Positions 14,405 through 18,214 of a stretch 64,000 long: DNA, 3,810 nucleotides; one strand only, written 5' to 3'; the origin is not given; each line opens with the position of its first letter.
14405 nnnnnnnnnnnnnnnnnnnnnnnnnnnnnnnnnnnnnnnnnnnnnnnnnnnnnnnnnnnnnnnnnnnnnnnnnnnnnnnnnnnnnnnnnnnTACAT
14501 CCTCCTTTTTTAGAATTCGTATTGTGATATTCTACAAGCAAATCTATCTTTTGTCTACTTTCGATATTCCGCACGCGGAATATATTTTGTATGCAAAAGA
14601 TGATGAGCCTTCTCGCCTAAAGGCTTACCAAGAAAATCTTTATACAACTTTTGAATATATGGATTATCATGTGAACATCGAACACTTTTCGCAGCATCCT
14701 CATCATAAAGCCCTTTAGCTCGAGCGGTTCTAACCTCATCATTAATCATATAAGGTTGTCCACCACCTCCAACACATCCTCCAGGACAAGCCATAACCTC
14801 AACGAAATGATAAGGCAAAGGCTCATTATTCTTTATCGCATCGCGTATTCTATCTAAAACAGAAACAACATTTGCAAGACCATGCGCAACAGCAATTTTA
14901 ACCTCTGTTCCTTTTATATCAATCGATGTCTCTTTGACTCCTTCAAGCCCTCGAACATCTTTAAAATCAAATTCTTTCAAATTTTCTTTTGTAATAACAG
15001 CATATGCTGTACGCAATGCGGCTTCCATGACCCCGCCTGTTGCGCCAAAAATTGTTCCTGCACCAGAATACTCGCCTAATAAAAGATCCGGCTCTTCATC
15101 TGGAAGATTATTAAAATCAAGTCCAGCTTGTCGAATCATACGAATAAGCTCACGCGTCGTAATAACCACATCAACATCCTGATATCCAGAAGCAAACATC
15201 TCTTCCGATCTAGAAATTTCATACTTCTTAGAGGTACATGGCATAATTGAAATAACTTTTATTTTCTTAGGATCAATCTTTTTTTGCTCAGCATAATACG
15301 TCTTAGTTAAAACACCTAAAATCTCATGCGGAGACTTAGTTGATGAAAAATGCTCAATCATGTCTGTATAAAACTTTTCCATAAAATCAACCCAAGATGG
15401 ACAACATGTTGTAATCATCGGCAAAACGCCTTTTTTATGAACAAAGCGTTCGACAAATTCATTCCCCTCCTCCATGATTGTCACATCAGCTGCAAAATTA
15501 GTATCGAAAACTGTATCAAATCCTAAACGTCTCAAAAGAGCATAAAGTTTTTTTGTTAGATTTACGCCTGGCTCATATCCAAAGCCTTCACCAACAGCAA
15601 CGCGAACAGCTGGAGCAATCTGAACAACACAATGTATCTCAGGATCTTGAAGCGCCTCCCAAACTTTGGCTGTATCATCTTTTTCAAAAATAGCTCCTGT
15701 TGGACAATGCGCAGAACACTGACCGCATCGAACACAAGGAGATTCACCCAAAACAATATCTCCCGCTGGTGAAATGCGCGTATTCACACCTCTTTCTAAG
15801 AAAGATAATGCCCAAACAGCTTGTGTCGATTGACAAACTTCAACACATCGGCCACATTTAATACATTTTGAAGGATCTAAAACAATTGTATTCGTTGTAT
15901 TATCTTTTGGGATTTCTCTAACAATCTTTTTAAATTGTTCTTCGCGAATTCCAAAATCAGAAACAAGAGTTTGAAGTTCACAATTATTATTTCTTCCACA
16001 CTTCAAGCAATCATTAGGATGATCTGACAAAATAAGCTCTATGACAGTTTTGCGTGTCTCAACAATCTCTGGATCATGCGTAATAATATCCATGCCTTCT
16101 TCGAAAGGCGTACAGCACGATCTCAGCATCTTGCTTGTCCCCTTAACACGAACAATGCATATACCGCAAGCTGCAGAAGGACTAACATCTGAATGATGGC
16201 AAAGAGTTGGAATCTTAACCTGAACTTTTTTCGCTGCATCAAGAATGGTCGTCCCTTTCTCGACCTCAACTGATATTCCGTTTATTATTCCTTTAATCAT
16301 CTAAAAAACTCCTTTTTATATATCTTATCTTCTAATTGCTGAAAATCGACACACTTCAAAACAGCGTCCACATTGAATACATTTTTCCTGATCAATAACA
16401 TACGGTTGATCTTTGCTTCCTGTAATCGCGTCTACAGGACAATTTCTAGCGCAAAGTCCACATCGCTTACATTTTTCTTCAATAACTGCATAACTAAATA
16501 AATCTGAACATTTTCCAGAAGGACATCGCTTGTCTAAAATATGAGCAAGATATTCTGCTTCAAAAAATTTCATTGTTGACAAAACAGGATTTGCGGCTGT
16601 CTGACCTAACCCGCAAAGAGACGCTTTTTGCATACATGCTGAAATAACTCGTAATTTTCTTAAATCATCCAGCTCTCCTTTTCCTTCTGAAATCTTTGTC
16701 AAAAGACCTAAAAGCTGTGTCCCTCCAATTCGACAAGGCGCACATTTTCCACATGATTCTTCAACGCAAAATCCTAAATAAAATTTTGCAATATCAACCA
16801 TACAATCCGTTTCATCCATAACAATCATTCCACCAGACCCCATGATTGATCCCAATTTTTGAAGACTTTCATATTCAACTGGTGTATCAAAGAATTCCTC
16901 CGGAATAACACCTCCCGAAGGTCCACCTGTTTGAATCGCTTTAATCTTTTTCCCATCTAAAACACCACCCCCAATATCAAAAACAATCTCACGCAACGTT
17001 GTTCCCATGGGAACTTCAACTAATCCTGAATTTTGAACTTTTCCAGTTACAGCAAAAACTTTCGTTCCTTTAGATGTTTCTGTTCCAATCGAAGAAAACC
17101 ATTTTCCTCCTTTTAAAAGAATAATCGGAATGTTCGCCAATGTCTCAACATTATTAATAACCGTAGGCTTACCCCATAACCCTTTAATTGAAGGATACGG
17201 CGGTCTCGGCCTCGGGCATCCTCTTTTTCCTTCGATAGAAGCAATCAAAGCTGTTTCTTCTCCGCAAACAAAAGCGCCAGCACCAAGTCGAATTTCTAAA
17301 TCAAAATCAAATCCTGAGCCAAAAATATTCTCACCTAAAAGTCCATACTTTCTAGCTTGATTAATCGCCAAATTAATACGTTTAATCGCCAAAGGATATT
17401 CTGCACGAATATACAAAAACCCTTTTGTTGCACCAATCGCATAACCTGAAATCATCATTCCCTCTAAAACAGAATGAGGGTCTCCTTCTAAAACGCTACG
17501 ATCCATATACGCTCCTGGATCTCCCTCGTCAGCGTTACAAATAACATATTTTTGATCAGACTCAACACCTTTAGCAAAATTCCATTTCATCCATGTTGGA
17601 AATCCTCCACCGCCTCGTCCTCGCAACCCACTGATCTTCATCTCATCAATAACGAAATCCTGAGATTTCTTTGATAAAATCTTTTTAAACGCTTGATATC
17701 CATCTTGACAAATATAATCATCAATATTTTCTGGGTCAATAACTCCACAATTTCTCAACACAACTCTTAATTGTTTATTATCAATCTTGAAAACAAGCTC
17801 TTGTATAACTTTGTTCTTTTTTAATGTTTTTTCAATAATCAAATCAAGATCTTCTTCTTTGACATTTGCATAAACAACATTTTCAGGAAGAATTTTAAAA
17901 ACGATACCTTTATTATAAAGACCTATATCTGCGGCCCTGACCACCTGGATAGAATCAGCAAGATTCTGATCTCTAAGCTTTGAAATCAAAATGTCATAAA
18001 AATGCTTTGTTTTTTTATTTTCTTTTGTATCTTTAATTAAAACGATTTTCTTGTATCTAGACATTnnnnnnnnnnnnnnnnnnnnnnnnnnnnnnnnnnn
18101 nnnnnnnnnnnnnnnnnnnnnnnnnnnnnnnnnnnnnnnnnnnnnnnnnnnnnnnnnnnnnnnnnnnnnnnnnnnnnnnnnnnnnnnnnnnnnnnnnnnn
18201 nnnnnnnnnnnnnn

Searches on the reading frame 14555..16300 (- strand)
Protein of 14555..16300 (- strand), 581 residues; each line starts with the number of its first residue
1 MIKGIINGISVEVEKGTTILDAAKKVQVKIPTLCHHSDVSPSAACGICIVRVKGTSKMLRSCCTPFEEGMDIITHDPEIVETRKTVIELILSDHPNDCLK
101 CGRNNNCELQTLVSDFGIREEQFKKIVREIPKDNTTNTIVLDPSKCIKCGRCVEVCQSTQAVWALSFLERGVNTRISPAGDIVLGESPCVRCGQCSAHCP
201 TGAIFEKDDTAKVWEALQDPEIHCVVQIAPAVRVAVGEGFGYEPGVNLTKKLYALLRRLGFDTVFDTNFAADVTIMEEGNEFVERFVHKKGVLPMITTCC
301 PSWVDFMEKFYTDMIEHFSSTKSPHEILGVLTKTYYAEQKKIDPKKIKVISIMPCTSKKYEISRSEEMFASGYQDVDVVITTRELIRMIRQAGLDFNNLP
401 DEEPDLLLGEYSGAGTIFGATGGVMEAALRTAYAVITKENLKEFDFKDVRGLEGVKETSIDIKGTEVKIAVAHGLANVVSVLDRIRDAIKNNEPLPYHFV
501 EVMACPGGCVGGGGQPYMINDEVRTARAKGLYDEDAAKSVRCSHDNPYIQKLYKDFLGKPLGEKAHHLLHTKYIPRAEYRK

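Call 5: search_protein_families(library=pfam, proteins=[window:14555-16300:-], max_evalue=0.01)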
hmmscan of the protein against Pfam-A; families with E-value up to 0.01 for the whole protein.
window:14555-16300:- (581 aa): 15 families
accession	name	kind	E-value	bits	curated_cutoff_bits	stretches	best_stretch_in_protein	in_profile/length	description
PF02906.19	Fe_hyd_lg_C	-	4.2e-91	305.4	22.1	1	223-513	2-245/245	Iron only hydrogenase large subunit, C-terminal domain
PF02256.22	Fe_hyd_SSU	-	1.9e-26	92.3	24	1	521-576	1-56/56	Iron hydrogenase small subunit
PF10588.14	NADH-G_4Fe-4S_3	-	4.8e-16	58.5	27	1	83-120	1-38/40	NADH-ubiquinone oxidoreductase-G iron-sulfur binding region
PF13510.11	Fer2_4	-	8e-16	58.3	22.8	1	6-75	8-80/82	2Fe-2S iron-sulfur cluster binding domain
PF12838.12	Fer4_7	-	4.4e-10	40.3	27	2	145-203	1-52/52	4Fe-4S dicluster domain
PF00037.32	Fer4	-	1.2e-08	34.9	21.1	2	139-156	1-18/24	4Fe-4S binding domain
PF13237.11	Fer4_10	-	3.8e-07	30.4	25.5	2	183-209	3-31/53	4Fe-4S dicluster domain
PF14697.11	Fer4_21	-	9.8e-06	26.1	35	1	141-204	3-57/59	4Fe-4S dicluster domain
PF12837.12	Fer4_6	-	1.4e-05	25.3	25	2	142-156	5-19/24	4Fe-4S binding domain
PF13187.11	Fer4_9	-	1.5e-05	25.4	27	1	145-204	1-52/52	4Fe-4S dicluster domain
PF12797.12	Fer4_2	-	0.00044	20.5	24.5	1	139-156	3-20/22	4Fe-4S binding domain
PF13183.11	Fer4_8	-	0.00051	21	27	0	188-206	4-22/68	4Fe-4S dicluster domain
PF13459.11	Fer4_15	-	0.0013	19.8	22.4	0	139-157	1-19/66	4Fe-4S single cluster domain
PF25160.1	LdpA_Fe-S-bd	-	0.0033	17.6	27.6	0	143-157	25-39/49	LdpA Fe-S cluster-binding domain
PF13484.11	Fer4_16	-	0.0096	17.1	30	1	189-207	2-20/66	4Fe-4S double cluster binding domain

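Call 65: search_solved_structures(query=window:14555-16300:-, max_evalue=1e-50)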
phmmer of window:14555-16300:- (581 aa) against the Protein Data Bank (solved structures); distinct sequences matched with E-value up to 1e-50: 43.
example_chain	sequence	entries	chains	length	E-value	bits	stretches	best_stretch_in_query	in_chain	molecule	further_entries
7q4v_A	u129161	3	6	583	8.3e-176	589.1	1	6-576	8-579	Iron hydrogenase HydA1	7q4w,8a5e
8a6t_A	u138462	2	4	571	7.8e-169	566.1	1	5-577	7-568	Electron bifurcating hydrogenase subunit HydA1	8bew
7qhf_A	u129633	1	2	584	5.9e-141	474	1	5-575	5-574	Iron hydrogenase 1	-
4xdc_A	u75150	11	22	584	2.2e-140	472.2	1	5-575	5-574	Iron hydrogenase 1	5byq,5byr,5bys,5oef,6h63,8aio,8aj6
4xdd_A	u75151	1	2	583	2.2e-140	472.2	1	5-574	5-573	Iron hydrogenase 1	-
9rj9_A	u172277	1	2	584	3e-140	471.7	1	5-575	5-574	Iron hydrogenase 1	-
6gm8_A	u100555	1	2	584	5e-140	471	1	5-575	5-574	Iron hydrogenase 1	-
6gm0_A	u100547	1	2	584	5e-140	471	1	5-575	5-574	Iron hydrogenase 1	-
6gm2_A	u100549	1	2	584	5.4e-140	470.9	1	5-575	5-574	Iron hydrogenase 1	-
6yf4_A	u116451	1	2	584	5.4e-140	470.9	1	5-575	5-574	Iron hydrogenase 1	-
6gm4_A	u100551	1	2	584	5.6e-140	470.8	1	5-575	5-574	Iron hydrogenase 1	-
8cjy_A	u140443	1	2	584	5.9e-140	470.7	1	5-575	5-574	Iron hydrogenase 1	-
1c4a_A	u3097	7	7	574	6.1e-140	470.7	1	5-573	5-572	PROTEIN (FE-ONLY HYDROGENASE) | PROTEIN (PERIPLASMIC HYDROGENASE 1) | Iron hydrogenase 1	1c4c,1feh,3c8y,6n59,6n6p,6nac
6gm3_A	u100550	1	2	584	9.9e-140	470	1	5-575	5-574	Iron hydrogenase 1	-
6gm1_A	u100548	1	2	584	1.3e-139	469.6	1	5-575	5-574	Iron hydrogenase 1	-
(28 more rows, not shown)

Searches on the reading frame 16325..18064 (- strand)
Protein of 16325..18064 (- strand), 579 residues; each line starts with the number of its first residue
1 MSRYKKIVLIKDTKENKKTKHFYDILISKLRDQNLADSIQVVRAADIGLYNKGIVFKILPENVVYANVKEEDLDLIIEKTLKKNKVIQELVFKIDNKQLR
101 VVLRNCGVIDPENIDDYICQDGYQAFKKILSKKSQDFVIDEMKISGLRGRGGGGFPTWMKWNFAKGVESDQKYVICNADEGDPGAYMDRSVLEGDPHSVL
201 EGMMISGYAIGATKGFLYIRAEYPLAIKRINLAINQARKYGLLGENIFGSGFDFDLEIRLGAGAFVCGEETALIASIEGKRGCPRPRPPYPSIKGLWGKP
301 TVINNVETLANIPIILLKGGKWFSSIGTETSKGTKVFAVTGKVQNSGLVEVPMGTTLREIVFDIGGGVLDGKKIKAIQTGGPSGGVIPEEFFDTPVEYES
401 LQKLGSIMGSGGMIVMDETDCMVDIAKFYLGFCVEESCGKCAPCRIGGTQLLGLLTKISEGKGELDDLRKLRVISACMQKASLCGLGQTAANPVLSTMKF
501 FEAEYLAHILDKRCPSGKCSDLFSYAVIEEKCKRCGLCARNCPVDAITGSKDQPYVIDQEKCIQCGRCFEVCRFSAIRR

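Call 5: search_protein_families(library=pfam, proteins=[window:16325-18064:-], max_evalue=0.01)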
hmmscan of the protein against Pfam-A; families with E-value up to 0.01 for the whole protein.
window:16325-18064:- (579 aa): 13 families
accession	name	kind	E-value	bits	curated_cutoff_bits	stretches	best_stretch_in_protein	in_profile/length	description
PF01512.22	Complex1_51K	-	1.5e-45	155.2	31.2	1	143-313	2-149/150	Nuo51 FMN-binding domain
PF10589.14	NADH_4Fe-4S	-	2.3e-28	98.3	23.5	1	424-508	1-85/85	NADH-ubiquinone oxidoreductase-F iron-sulfur binding region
PF00037.32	Fer4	-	1.7e-13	50.2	21.1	2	555-578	1-24/24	4Fe-4S binding domain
PF12837.12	Fer4_6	-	1.6e-08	34.5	25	2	556-577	3-24/24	4Fe-4S binding domain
PF12838.12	Fer4_7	-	4.1e-08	34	27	1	531-575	1-51/52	4Fe-4S dicluster domain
PF12797.12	Fer4_2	-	3.4e-07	30.2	24.5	2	555-572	3-20/22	4Fe-4S binding domain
PF13187.11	Fer4_9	-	4.5e-07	30.2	27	1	531-575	1-50/52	4Fe-4S dicluster domain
PF13237.11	Fer4_10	-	6.7e-07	29.6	25.5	1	529-572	6-52/53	4Fe-4S dicluster domain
PF10531.15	SLBB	-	1.7e-06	28.2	27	1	336-386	1-54/55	SLBB domain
PF14697.11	Fer4_21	-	1.4e-05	25.6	35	2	525-548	34-58/59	4Fe-4S dicluster domain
PF22461.2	SLBB_2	-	6.8e-05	23.3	27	1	336-381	2-48/79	SLBB domain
PF25160.1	LdpA_Fe-S-bd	-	6.9e-05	23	27.6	1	538-578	9-44/49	LdpA Fe-S cluster-binding domain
PF13183.11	Fer4_8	-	0.005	17.8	27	0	530-549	3-22/68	4Fe-4S dicluster domain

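Call 64: search_solved_structures(query=window:16325-18064:-, max_evalue=1e-30, show_alignments=1)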
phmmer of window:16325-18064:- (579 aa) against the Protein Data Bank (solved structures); distinct sequences matched with E-value up to 1e-30: 61 (the best 60 are shown).
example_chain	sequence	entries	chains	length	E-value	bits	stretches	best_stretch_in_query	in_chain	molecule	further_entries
7t2r_B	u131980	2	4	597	1.2e-220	737.1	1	32-577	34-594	NiFe hydrogenase subunit B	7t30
7q4v_B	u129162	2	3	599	3.5e-218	728.9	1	30-578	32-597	Iron hydrogenase HydB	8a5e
9bov_B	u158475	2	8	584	2.5e-214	716.2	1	29-577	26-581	NADH dehydrogenase (Quinone)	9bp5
8oh5_B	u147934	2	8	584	4.5e-210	702.1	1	91-577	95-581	NAD-reducing hydrogenase subunit HoxF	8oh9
9n5u_B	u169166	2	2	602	3.7e-209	699.1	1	96-577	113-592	NfnB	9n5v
7q4w_B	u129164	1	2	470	2.5e-205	686.5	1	113-578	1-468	Iron hydrogenase HydB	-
8a6t_B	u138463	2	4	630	2.9e-197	659.8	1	43-577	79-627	Electron bifurcating hydrogenase subunit HydB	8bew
7p5h_B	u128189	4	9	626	4.7e-189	632.7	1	28-577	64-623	Fe-hydrogenase, subunit beta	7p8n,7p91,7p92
9mqx_B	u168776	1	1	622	1.4e-184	617.9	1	48-577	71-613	NADH:ubiquinone oxidoreductase, NADH-binding (51 kD) subunit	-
2fug_1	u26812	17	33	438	1.6e-122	413.1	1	100-513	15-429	NADH-quinone oxidoreductase chain 1 | NADH-QUINONE OXIDOREDUCTASE SUBUNIT 1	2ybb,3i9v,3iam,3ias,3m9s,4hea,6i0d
6vw7_B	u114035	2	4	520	1.7e-119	403.1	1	88-504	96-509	NAD-dependent formate dehydrogenase beta subunit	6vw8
7q5y_C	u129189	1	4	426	7.2e-111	374.6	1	103-505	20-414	NADH-quinone oxidoreductase subunit F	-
6hl2_B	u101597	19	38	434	7.4e-111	374.5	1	103-505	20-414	NADH-quinone oxidoreductase subunit F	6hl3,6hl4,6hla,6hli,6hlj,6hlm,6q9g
6q9c_B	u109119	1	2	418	8.8e-111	374.3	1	103-505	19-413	NADH-quinone oxidoreductase subunit F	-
6r7p_B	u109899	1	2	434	1.9e-110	373.2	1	103-505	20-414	NADH-quinone oxidoreductase subunit F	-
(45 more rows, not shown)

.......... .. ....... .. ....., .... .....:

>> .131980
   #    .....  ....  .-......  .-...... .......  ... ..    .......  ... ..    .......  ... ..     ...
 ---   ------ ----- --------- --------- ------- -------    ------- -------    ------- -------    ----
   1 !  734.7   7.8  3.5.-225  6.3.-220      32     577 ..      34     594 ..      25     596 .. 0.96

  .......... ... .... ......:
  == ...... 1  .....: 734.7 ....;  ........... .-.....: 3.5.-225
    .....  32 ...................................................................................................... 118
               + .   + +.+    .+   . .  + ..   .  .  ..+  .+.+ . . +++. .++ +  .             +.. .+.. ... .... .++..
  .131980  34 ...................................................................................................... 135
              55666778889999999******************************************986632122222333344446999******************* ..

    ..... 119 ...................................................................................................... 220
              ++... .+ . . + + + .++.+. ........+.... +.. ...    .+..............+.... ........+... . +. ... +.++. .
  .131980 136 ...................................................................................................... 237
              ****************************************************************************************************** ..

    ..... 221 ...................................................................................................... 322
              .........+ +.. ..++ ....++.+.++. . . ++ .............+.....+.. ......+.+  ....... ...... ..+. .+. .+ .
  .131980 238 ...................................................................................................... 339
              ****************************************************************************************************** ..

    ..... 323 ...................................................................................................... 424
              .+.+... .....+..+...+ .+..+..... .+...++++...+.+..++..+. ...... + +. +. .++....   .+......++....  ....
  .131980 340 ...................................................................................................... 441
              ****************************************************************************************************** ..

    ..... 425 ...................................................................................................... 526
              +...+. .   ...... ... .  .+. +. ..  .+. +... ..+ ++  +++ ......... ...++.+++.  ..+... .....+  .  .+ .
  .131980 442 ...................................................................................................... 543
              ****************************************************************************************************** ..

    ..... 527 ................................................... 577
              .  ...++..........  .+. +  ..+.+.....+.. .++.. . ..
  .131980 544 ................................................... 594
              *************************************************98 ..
